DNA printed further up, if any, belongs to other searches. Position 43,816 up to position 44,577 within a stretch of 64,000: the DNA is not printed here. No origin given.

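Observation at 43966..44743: Panacea-domain (PanA-like) gene overlapping a small two-TM protein gene: candidate PanAT-type toxin-antitoxin or defence pair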

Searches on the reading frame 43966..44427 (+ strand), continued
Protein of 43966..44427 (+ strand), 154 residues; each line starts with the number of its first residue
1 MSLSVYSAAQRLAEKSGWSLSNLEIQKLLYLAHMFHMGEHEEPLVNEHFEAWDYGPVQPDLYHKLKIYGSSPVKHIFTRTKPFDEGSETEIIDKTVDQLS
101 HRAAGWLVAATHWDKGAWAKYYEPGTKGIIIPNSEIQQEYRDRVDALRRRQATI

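Call 78: search_dna_similar(query=window:43966-44427:+, collection=plasmids, mode=protein, max_evalue=0.000001, max_rows=25)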
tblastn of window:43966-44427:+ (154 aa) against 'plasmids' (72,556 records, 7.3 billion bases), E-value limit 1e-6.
Records with a match: 16; places in all: 16; records where one place covers at least 80% of the query: 5.
Best place of each record, by identity: <60% 16.
By first word of the organism name: Pseudomonas 2; Neisseria 2; Akkermansia 1; Rickettsia 1; Escherichia 1; Bosea 1; Ligilactobacillus 1; Exiguobacterium 1; Azospirillum 1; Shewanella 1; and 4 more.
By predicted mobility (MOB-suite, as given by PLSDB): non-mobilizable 13; mobilizable 3.
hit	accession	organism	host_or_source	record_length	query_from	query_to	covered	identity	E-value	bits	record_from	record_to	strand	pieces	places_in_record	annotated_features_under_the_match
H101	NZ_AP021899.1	Akkermansia muciniphila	Homo sapiens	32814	8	123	75%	36.1%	3e-14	76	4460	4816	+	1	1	type II toxin-antitoxin system antitoxin SocA domain-containing ...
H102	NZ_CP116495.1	Rickettsia asembonensis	Ctenocephalides orientis,insect ...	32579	16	154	90%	29.8%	3e-9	61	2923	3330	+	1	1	AAA family ATPase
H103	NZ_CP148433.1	Escherichia coli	Chicken,single cell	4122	11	145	88%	30.1%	9e-9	60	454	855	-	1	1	type II toxin-antitoxin system antitoxin SocA domain-containing ...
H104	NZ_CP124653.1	Pseudomonas aeruginosa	Homo sapiens,Wound/Abscess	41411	14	144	85%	29.6%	7e-13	72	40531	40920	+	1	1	type II toxin-antitoxin system antitoxin SocA domain-containing ...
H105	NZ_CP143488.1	Pseudomonas silesiensis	single cell,landfill for plastics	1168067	7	142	88%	27.4%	4e-10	64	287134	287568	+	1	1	record has no annotation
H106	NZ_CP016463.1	Bosea sp. RAC05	Microbial isolate,Algal phycosphere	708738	1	123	80%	29.8%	5e-9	61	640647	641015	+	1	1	hypothetical protein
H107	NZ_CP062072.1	Ligilactobacillus salivarius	swine,cell culture,feces,feces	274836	12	142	85%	27.3%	8e-9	60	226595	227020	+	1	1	type II toxin-antitoxin system antitoxin SocA domain-containing ...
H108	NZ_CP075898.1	Exiguobacterium acetylicum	cell culture,litchi pericarp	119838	18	112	62%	37.4%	7e-8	57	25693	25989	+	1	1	type II toxin-antitoxin system antitoxin SocA domain-containing ...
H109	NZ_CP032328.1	Azospirillum argentinense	soil sample,Agricultural field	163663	1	118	77%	30.1%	1e-7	57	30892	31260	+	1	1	type II toxin-antitoxin system antitoxin SocA domain-containing ...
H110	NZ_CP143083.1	Shewanella khirikhana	shrimp,mixed culture,intestine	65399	11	85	49%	41.6%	5e-10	64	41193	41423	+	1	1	type II toxin-antitoxin system antitoxin SocA domain-containing ...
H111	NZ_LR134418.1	Legionella adelaidensis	environmental,Cooling tower water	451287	20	73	35%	48.1%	6e-7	55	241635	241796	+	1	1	type II toxin-antitoxin system antitoxin SocA domain-containing ...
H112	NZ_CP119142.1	Neisseria gonorrhoeae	Homo sapiens,whole organism,synovial ...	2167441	14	73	39%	43.3%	5e-7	55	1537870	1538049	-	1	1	none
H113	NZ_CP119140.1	Neisseria gonorrhoeae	Homo sapiens,whole organism,blood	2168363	14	73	39%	43.3%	5e-7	55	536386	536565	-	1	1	none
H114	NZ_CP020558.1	Paenibacillus larvae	Apis mellifera,single cell microbial ...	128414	3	74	47%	34.7%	8e-7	54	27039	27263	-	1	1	type II toxin-antitoxin system antitoxin SocA domain-containing ... | hypothetical protein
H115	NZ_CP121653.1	Rhizobium sp. CB3171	Calliandra calothyrsus,cell culture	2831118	20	82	41%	38.1%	9e-10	63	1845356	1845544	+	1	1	record has no annotation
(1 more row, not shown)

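Call 91: search_protein_families(library=pfam, proteins=[L009:5444-6175:+, L010:5452-6174:+, P0129, L011:2453-2818:+, L008:329-646:+, L014:1902-2279:+, L015:1949-2335:+], max_evalue=0.01)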
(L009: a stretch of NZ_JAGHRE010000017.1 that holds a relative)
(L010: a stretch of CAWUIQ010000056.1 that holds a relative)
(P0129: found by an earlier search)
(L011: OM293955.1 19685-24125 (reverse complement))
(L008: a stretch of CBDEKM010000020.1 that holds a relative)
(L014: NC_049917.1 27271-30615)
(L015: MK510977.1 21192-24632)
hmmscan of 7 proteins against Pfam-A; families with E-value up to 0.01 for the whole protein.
L009:5444-6175:+ (244 aa): 0 families

L010:5452-6174:+ (241 aa): 0 families

P0129 (182 aa): 1 family
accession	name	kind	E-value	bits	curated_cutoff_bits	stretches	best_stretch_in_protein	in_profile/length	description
PF20990.2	DUF2207_C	-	0.0092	16.1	33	0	46-172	65-189/247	Predicted membrane protein (DUF2207) C-terminal domain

L011:2453-2818:+ (122 aa): 1 family
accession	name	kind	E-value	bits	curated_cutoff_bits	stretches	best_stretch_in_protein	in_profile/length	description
PF17280.7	DUF5345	-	0.0051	17.4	27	1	14-77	9-70/77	Family of unknown function (DUF5345)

L008:329-646:+ (106 aa): 0 families

L014:1902-2279:+ (126 aa): 0 families

L015:1949-2335:+ (129 aa): 0 families
